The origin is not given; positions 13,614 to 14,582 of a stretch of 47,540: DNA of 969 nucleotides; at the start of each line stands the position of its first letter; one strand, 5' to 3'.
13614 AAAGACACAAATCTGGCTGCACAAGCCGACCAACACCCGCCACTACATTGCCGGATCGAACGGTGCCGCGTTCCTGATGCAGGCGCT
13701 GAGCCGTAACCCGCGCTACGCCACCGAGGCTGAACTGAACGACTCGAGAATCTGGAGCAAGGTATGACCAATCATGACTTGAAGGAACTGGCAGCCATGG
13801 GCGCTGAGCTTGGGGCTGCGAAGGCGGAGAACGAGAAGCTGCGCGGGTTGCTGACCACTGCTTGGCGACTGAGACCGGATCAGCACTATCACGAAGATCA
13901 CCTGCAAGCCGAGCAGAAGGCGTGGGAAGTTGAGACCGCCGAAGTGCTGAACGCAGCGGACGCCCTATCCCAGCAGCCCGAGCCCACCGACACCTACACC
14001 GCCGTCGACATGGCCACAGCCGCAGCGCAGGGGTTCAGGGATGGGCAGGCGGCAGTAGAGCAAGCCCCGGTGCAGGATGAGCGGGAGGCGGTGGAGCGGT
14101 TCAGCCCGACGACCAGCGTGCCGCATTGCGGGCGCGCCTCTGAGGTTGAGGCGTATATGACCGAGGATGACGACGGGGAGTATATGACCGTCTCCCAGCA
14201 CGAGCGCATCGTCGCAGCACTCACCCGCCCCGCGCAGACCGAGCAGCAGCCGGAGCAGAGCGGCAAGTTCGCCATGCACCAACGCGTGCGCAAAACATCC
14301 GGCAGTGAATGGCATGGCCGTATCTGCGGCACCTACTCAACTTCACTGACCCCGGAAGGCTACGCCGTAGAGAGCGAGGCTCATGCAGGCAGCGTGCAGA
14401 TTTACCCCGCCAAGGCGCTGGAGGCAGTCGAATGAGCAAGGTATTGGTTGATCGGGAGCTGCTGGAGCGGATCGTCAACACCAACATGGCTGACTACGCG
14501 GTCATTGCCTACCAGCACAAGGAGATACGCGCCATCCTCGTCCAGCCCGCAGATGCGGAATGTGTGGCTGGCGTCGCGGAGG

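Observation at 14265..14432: Phage early protein ends in a near-canonical DfrB (R67, type II DHFR) domain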

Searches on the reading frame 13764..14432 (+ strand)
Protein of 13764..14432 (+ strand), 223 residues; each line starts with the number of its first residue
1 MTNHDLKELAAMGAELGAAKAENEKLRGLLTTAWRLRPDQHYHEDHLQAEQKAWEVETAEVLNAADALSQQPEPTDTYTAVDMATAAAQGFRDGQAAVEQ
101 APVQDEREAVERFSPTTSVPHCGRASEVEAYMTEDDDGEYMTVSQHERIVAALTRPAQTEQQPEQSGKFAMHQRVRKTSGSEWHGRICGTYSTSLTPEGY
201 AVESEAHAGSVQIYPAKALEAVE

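Call 3: search_protein_families(library=pfam, proteins=[window:13764-14432:+], max_evalue=1)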
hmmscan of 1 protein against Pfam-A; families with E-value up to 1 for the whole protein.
window:13764-14432:+ (223 aa): 1 family
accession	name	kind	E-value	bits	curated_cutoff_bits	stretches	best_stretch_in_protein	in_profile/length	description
PF06442.17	DHFR_2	-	3e-24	85.1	25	1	166-222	21-77/78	R67 dihydrofolate reductase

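Call 4: search_solved_structures(query=window:13764-14432:+, max_evalue=1, show_alignments=3)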
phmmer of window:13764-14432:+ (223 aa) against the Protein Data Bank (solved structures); distinct sequences matched with E-value up to 1: 6.
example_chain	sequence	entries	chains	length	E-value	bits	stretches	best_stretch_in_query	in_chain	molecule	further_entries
1vie_A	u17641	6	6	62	7.3e-19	71.7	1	167-222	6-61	DIHYDROFOLATE REDUCTASE | Dihydrofolate reductase type 2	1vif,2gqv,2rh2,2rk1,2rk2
6ny0_A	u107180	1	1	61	8.2e-19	71.5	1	167-222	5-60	Dihydrofolate reductase type 2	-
3sfm_A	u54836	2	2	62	8.4e-19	71.5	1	167-222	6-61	Dihydrofolate reductase type 2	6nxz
2p4t_A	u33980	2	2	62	3.7e-18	69.4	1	167-222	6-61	Dihydrofolate reductase type 2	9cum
7pzy_B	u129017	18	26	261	0.17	15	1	25-91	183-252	40S ribosomal protein S0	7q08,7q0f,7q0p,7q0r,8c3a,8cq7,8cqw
3a6m_A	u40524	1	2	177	0.24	14.5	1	7-100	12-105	Protein grpE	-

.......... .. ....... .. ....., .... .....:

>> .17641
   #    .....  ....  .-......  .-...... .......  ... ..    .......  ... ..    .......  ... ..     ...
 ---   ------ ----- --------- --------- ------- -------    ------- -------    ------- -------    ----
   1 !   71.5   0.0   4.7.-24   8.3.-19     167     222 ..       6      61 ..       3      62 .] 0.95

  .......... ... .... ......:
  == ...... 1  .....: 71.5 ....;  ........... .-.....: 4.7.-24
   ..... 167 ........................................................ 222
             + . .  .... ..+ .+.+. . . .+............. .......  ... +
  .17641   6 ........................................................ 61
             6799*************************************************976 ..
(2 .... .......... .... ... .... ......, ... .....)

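Call 5: search_protein_families(library=ncbifam, proteins=[window:13764-14432:+], max_evalue=1)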
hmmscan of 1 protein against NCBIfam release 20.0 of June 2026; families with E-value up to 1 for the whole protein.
window:13764-14432:+ (223 aa): 1 family
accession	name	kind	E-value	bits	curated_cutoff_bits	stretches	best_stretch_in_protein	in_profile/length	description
NF000331.2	trim_DfrB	exception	1.9e-27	95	137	1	155-222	10-77/78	trimethoprim-resistant dihydrofolate reductase DfrB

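Call 6: search_protein_families(library=phrogs, proteins=[window:13764-14432:+], max_evalue=1)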
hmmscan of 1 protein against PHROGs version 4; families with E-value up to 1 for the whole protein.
window:13764-14432:+ (223 aa): 4 families
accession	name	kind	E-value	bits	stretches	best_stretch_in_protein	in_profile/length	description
phrog_31682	-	unknown function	1.4e-17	64.6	1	167-221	6-69/84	-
phrog_3956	-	unknown function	7.8e-05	22.9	1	38-161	163-280/585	-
phrog_33281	-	unknown function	0.073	13.9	1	23-61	4-42/149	-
phrog_26856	-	unknown function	0.2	12.6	0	96-170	44-116/166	-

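Call 19: search_dna_similar(query=window:13764-14432:+, collection=phages, mode=protein, max_rows=40)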
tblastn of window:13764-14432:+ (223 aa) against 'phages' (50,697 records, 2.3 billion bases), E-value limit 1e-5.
Records with a match: 17; places in all: 17; records where one place covers at least 80% of the query: 2.
Best place of each record, by identity: 90-95% 2; 80-90% 1; 60-80% 4; <60% 10.
By first word of the organism name: Pseudomonas 7; Rhizobium 3; Sinorhizobium 2; Vibrio 2; Caudoviricetes 1; Ochrobactrum 1; Aeromonas 1.
By host as written in the record: Pseudomonas sp. 1-1-1b 2; Pseudomonas sp. 2; Pseudomonas aeruginosa ATCC 27853 2; - 2; Sinorhizobium meliloti 2; Stutzerimonas stutzeri NCTC10475 1; Rhizobium phaseoli T3_3 1; Vibrio sp. sp. F13 1; and 4 more.
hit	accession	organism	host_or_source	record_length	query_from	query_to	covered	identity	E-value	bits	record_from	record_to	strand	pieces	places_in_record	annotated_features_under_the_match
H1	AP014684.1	Pseudomonas phage PS-1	Pseudomonas sp. 1-1-1b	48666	23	217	87%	42.1%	5e-16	161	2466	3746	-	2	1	hypothetical protein (x2) | dehydrofolate reductase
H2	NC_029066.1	Pseudomonas phage PS-1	Pseudomonas sp. 1-1-1b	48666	23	217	87%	42.1%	5e-16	161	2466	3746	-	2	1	hypothetical protein (x2) | dehydrofolate reductase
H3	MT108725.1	Pseudomonas phage Epa5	Pseudomonas sp.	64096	99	163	29%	92.3%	2e-31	126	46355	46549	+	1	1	none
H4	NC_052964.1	Pseudomonas phage Epa5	Pseudomonas sp.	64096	99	163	29%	92.3%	2e-31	126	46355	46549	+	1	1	none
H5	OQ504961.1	Pseudomonas phage ZRG1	Stutzerimonas stutzeri NCTC10475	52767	101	163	28%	87.3%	4e-27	114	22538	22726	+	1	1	hypothetical protein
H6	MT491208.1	Pseudomonas phage vB_PaeM_USP_25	Pseudomonas aeruginosa ATCC 27853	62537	23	167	65%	37.2%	5e-9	61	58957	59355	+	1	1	hypothetical protein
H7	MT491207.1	Pseudomonas phage vB_PaeM_USP_18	Pseudomonas aeruginosa ATCC 27853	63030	23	167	65%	37.2%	5e-9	61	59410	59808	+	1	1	hypothetical protein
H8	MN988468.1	Rhizobium phage RHph_TM3_3_3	Rhizobium phaseoli T3_3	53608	147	220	33%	52.7%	3e-13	74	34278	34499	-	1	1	dihydrofolate reductase protein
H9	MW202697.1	Caudoviricetes sp.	Manatee Spring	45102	154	220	30%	58.2%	2e-15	81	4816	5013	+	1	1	R67 dihydrofolate reductase | DNA polymerase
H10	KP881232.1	Sinorhizobium phage phiM9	Sinorhizobium meliloti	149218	164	221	26%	62.1%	2e-13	74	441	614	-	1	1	hypothetical protein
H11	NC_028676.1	Sinorhizobium phage phiM9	Sinorhizobium meliloti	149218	164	221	26%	62.1%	2e-13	74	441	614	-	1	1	hypothetical protein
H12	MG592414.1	Vibrio phage 1.030.O._10N.222.55.F9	Vibrio sp. sp. F13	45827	168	223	25%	57.1%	5e-11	67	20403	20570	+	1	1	electron transport accessory protein-like domain protein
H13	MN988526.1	Rhizobium phage RHph_N3_2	Rhizobium phaseoli N3_2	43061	169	219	23%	60.8%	3e-10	65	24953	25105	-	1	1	dihydrofolate reductase protein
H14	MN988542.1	Rhizobium phage RHph_I3_18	Rhizobium phaseoli I3_18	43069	169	219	23%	60.8%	3e-10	65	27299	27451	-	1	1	dihydrofolate reductase protein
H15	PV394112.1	Ochrobactrum phage ZX86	Ochrobactrum sp.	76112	169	222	24%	57.4%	6e-12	70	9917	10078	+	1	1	R67 dihydrofolate reductase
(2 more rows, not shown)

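Call 21: get_annotated_region(hit=H1, flank=6000)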
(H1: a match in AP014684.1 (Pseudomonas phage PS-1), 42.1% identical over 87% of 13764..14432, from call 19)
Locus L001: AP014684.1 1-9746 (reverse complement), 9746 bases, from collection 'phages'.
description: Pseudomonas phage PS-1 DNA, complete sequence.
organism: Pseudomonas phage PS-1 (NCBI taxid 1573458)
taxonomy: Viruses; Duplodnaviria; Heunggongvirae; Uroviricota; Caudoviricetes
host: Pseudomonas sp. 1-1-1b; source: -; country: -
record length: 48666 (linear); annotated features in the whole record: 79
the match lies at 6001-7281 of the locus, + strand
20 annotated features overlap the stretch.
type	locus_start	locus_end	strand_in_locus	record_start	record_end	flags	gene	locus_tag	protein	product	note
CDS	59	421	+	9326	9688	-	-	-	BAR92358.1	hypothetical protein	PS1_20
CDS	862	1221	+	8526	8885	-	-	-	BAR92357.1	hypothetical protein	PS1_19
CDS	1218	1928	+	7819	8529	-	-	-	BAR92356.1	endonuclease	PS1_18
CDS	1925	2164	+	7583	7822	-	-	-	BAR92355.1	hypothetical protein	PS1_17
CDS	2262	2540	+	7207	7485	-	-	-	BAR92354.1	hypothetical protein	PS1_16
CDS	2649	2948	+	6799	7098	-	-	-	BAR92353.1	hypothetical protein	PS1_15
CDS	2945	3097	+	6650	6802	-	-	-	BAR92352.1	hypothetical protein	PS1_14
CDS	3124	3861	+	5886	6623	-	-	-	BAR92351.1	recombination protein Bet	PS1_13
CDS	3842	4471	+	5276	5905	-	-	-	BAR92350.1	recombination exonuclease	PS1_12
CDS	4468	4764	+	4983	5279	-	-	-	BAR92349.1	hypothetical protein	PS1_11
CDS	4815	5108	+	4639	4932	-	-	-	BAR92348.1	hypothetical protein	PS1_10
CDS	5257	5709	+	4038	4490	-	-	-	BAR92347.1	hypothetical protein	PS1_9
CDS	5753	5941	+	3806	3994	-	-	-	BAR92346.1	hypothetical protein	PS1_08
CDS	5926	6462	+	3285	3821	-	-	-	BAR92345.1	hypothetical protein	PS1_07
CDS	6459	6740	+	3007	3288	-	-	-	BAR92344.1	hypothetical protein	PS1_06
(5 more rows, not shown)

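Call 22: find_homologous_proteins(query=window:13764-14432:+)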
Query window:13764-14432:+ (223 aa): 870 proteins with E <= 0.001 among 1783 candidates; the best 120 are listed.
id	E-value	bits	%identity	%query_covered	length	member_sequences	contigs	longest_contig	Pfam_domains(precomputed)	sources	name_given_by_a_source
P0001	4.7e-141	485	100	100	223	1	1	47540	PF06442.18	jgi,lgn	-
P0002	2.2e-132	457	96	99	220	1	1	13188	PF06442.18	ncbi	-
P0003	4.8e-102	358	79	100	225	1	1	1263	PF06442.18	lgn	-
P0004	1.0e-100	354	81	100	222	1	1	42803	PF06442.18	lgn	-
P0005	1.2e-99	350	79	99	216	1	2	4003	PF06442.18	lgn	-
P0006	4.6e-98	345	74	99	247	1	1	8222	PF06442.18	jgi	-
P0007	1.6e-96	340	65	100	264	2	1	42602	PF06442.18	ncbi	-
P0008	3.5e-96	339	74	99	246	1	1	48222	PF06442.18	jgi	-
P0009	1.1e-92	327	60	74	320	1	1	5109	PF06442.18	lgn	-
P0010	7.8e-92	325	70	99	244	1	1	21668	PF06442.18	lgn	-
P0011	2.8e-91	323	94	73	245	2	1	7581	-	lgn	-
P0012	1.2e-86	308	92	52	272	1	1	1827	PF06442.18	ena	-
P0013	1.5e-85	304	66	72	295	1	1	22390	PF06442.18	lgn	-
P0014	8.4e-82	292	74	73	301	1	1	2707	PF06442.18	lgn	-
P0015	6.1e-80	286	58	72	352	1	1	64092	PF06442.18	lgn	-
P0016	1.0e-79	285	72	72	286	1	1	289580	PF06442.18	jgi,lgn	-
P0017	3.4e-79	283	68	99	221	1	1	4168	PF06442.18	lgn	-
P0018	3.0e-77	277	57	99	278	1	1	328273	PF06442.18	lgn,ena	-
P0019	3.5e-75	270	69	72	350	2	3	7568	PF06442.18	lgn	-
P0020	7.8e-75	269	57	99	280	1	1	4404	PF06442.18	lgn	-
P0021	2.3e-74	268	65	100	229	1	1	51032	PF06442.18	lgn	-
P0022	1.2e-73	265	69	70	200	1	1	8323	PF06442.18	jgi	-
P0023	5.4e-70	253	64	100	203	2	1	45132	PF06442.18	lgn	-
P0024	1.1e-66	243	61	100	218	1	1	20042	PF06442.18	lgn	-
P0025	2.3e-66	242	52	73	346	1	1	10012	PF06442.18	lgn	-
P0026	3.8e-64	234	55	99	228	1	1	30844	PF06442.18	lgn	-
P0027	5.5e-64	234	59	99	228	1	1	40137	PF06442.18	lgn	-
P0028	2.1e-63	232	58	99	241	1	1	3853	PF06442.18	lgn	-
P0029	5.4e-62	227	56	100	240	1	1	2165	PF06442.18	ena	-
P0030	3.6e-60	221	51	100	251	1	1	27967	PF06442.18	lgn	-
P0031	4.9e-60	221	55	99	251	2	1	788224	PF06442.18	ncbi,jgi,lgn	-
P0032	8.0e-60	220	94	30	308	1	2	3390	PF06442.18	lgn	-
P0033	3.5e-59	218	49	99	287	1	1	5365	PF06442.18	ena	-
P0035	2.8e-57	212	55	99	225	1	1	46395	PF06442.18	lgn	-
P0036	4.6e-56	208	88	33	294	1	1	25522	PF06442.18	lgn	-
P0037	7.9e-56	207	57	100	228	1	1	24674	PF06442.18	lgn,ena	-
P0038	1.1e-55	207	49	99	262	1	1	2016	PF06442.18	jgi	-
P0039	5.0e-55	205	48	99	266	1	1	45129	PF06442.18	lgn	-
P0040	7.3e-55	204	48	100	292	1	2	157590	PF06442.18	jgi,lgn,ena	-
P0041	8.7e-55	204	54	100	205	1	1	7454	PF06442.18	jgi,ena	-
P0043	1.6e-54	203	56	100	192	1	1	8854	PF06442.18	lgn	-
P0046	1.5e-53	200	47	100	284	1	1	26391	PF06442.18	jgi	-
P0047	1.9e-53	199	55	99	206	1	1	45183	PF06442.18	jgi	-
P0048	2.1e-53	199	53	74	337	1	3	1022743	PF06442.18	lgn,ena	-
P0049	2.6e-53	199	48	100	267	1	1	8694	PF06442.18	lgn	-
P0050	3.1e-53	199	48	99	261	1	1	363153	PF06442.18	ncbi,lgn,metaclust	metaclust:status=active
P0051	3.3e-53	199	51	100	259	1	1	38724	PF06442.18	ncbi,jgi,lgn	-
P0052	4.4e-53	198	41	99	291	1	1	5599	PF06442.18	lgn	-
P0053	4.7e-53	198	52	100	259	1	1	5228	PF06442.18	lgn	-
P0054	6.1e-53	198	47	83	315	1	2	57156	PF06442.18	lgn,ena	-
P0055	8.0e-53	197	49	73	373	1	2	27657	PF06442.18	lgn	-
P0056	8.9e-53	197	55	74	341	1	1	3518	PF06442.18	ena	-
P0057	1.1e-52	197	50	72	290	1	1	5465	PF06442.18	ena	-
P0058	1.6e-52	196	47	100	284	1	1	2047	PF06442.18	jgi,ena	-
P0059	1.7e-52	196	51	100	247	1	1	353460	PF06442.18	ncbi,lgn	-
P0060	2.7e-52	196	54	100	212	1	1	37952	PF06442.18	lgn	-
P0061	4.0e-52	195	48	99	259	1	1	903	PF06442.18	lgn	-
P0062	4.7e-52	195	49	99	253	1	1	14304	PF06442.18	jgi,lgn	-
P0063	7.3e-52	194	68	47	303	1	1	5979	PF06442.18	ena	-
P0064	8.5e-52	194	57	70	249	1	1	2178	PF06442.18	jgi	-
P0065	1.0e-51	194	45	83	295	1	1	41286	PF06442.18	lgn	-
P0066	1.7e-51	193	55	99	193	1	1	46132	PF06442.18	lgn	-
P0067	1.9e-51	193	46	100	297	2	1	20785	PF06442.18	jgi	-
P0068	2.8e-51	192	52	73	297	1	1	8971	PF06442.18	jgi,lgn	-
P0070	7.7e-51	191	51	100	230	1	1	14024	PF06442.18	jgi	-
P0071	1.3e-50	190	52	72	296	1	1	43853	PF06442.18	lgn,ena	-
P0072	1.4e-50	190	41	100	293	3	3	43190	PF06442.18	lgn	-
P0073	1.8e-50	190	42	100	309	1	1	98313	PF06442.18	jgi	-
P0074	2.0e-50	190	79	30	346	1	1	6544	PF04448.18,PF06442.18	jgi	-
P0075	2.0e-50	190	55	99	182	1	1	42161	PF06442.18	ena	-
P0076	2.2e-50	189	55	73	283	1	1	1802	PF06442.18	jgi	-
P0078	2.4e-50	189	39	99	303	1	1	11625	PF06442.18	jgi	-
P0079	2.6e-50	189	52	100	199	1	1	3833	PF06442.18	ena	-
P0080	3.3e-50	189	52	74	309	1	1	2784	PF06442.18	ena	-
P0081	4.3e-50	188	54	100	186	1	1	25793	PF06442.18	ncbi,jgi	-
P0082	4.6e-50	188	46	100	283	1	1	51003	PF06442.18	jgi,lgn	-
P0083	5.1e-50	188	54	100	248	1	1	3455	PF06442.18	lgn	-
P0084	5.6e-50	188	54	99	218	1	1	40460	PF06442.18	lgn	-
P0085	6.0e-50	188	49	76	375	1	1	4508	PF06442.18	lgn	-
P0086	6.2e-50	188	53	99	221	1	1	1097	PF06442.18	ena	-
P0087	1.2e-49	187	51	100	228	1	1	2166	PF06442.18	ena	-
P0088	2.1e-49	186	58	52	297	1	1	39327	PF06442.18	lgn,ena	-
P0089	2.8e-49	186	60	52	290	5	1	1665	PF06442.18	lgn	-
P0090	3.0e-49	186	36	99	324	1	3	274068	PF06442.18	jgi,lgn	jgi:hypothetical protein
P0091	3.9e-49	185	46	99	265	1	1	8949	PF06442.18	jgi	jgi:hypothetical protein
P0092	9.0e-49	184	53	100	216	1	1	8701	PF06442.18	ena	-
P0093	1.3e-48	184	52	100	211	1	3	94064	PF06442.18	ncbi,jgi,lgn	-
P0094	1.4e-48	184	55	73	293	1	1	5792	PF06442.18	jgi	-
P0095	1.4e-48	184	41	100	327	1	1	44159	PF06442.18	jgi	-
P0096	2.0e-48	183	47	100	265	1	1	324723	PF06442.18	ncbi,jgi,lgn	-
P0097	2.1e-48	183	45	72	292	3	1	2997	PF06442.18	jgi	jgi:hypothetical protein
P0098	2.8e-48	183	46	99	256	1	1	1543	PF06442.18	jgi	-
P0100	4.9e-48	182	54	100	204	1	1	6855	PF06442.18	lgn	-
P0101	5.3e-48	182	46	100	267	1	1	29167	PF06442.18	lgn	-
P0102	6.4e-48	181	45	72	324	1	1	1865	PF06442.18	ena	-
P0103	2.9e-47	179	52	100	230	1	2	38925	PF06442.18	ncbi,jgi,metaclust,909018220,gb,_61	metaclust:\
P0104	3.6e-47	179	44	99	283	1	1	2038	PF06442.18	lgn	-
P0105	3.7e-47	179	51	99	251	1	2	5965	PF06442.18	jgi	jgi:hypothetical protein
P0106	7.2e-47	178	50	99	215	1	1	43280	PF06442.18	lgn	-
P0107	7.7e-47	178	45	70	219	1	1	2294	PF06442.18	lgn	-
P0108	1.1e-46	177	51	100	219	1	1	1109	PF06442.18,PF26207.1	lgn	-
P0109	5.7e-46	175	54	100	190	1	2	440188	PF06442.18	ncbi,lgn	-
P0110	8.3e-46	174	52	98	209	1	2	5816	PF06442.18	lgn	-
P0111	9.9e-46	174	43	100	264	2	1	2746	PF06442.18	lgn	-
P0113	1.2e-45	174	51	99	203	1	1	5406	PF06442.18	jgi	-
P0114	7.1e-45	171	49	73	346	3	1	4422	PF06442.18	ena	-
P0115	7.8e-45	171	50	100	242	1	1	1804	PF06442.18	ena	-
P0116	8.0e-45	171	50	100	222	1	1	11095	PF06442.18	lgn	-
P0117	8.5e-45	171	51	99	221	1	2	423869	PF06442.18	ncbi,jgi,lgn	-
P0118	1.1e-44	171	49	99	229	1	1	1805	PF06442.18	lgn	-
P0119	1.1e-44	171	48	99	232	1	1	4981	PF06442.18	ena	-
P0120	1.2e-44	171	46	100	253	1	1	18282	PF06442.18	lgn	-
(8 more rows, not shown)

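Call 40: find_related_loci(query=window:13764-14432:+, collection=genome_contigs, flank=8000)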
Query window:13764-14432:+ (223 aa) in genome_contigs; peptide patterns used: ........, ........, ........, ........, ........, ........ (x = any residue, [..] = any of these).
195 stretches matched a pattern; 68 encode a relative of the query (tblastn E <= 1e-3); 68 distinct loci.
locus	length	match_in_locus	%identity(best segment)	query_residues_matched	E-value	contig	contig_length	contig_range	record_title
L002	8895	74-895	41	3-223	1e-46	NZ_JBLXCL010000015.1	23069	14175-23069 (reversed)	MAG: Pelagibacterium sp. isolate ES16-01 S16maxbin_out.014RE.5K@18, whole genome shotgun sequence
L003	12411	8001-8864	43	1-223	3e-43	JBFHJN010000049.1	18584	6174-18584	MAG: Coriobacteriia bacterium isolate Mix_sand07.2021.05.G.64 k141_1811862_length_18584_cov_10.0000, whole genome shotgu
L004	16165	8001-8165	82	168-222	4e-24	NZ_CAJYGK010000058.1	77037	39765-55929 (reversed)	MAG: uncultured Aquabacterium sp. isolate SP39_3_metabat2_genome_mining.15, whole genome shotgun sequence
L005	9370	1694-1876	70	162-222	1e-22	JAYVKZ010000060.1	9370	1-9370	MAG: Betaproteobacteria bacterium isolate GL54_UP_concoct_14 GL54_UP_concoct_14_59, whole genome shotgun sequence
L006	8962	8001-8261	49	133-223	2e-21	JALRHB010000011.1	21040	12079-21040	MAG: Polynucleobacter sp. isolate MLJ.33 NODE_11_length_21040_cov_4.468874, whole genome shotgun sequence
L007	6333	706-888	67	162-222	9e-21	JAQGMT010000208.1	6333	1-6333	MAG: Ramlibacter sp. isolate RYN_568 scaffold_3882395, whole genome shotgun sequence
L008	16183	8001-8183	67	162-222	9e-21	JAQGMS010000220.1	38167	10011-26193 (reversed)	MAG: Ramlibacter sp. isolate RYN_567 scaffold_3977801, whole genome shotgun sequence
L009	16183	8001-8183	67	162-222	1e-20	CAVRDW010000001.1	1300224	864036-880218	MAG: uncultured beta proteobacterium isolate MFD10007.bin.2.212 genome assembly, contig: contig_29432, whole genome shot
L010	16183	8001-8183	66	162-222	3e-20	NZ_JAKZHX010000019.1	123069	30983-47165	Undibacterium sp. TS12 19, whole genome shotgun sequence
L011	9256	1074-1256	66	162-222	3e-20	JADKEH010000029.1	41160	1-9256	MAG: Candidatus Rhodoferax randersensis isolate Rand_18-Q3-R56-63_BAT3C.105_sub tig00017073-10-412030, whole genome shot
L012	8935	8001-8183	66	162-222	3e-20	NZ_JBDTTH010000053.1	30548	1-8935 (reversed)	MAG: Polaromonas sp. isolate cluster3_bin.291 NODE_4437_length_30548_cov_21.586692, whole genome shotgun sequence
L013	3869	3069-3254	65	162-223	8e-20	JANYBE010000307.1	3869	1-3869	MAG: Rhizobacter sp. isolate GL140_5_metabat_477_sub GL140_5_k141_899702, whole genome shotgun sequence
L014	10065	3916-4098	66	161-222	1e-19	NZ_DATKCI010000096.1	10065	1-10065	MAG: Piscinibacter sp. isolate SMAG_U14442 k141_63846, whole genome shotgun sequence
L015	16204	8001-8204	62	157-222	2e-19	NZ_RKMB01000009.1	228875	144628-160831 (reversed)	Ramlibacter sp. WS9 NODE_9_length_228875_cov_32.3363_ID_3087, whole genome shotgun sequence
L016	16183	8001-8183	65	161-222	2e-19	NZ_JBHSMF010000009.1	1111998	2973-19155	Caenimonas terrae strain KACC 13365 platanus_K_default_9, whole genome shotgun sequence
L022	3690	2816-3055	50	144-223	3e-19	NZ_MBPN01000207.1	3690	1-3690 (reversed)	Pseudomonas defluvii strain WCHP16 NODE_208_length_3690_cov_54.6064, whole genome shotgun sequence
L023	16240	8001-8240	50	144-223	4e-19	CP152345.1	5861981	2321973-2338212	Ectopseudomonas oleovorans strain SDU_PSEU1 chromosome, complete genome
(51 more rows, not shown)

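Call 41: find_related_loci(query=window:13764-14432:+, collection=viral_contigs, flank=8000)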
Query window:13764-14432:+ (223 aa) in viral_contigs; peptide patterns used: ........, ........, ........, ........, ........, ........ (x = any residue, [..] = any of these).
122 stretches matched a pattern; 108 encode a relative of the query (tblastn E <= 1e-3); the best 80 are kept; 80 distinct loci.
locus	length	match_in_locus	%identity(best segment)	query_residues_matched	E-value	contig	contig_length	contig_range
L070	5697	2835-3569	74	3-223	2e-108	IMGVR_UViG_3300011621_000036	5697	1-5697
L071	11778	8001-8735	74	3-223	1e-107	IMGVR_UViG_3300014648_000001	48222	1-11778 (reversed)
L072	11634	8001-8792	65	1-223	8e-103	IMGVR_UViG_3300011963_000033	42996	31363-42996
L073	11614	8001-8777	57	1-223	3e-81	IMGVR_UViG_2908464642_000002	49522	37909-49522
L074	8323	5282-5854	69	67-223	6e-79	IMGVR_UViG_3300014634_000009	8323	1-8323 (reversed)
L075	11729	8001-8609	64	1-222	5e-78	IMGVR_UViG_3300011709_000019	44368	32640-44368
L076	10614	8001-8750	55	3-223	6e-69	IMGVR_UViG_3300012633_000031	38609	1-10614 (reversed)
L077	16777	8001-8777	51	1-223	7e-62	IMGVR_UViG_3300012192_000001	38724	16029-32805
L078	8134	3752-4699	64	3-222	1e-61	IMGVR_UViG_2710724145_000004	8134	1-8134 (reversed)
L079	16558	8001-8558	54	1-223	6e-61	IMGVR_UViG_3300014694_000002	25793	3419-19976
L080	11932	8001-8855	72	3-223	1e-60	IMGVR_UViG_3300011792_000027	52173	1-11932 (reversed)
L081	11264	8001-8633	52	1-223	1e-58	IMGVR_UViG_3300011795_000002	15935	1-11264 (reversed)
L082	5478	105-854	51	3-223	3e-57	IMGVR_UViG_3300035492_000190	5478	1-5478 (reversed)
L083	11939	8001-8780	50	3-223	3e-57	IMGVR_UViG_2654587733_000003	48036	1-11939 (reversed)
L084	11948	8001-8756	49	3-223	1e-56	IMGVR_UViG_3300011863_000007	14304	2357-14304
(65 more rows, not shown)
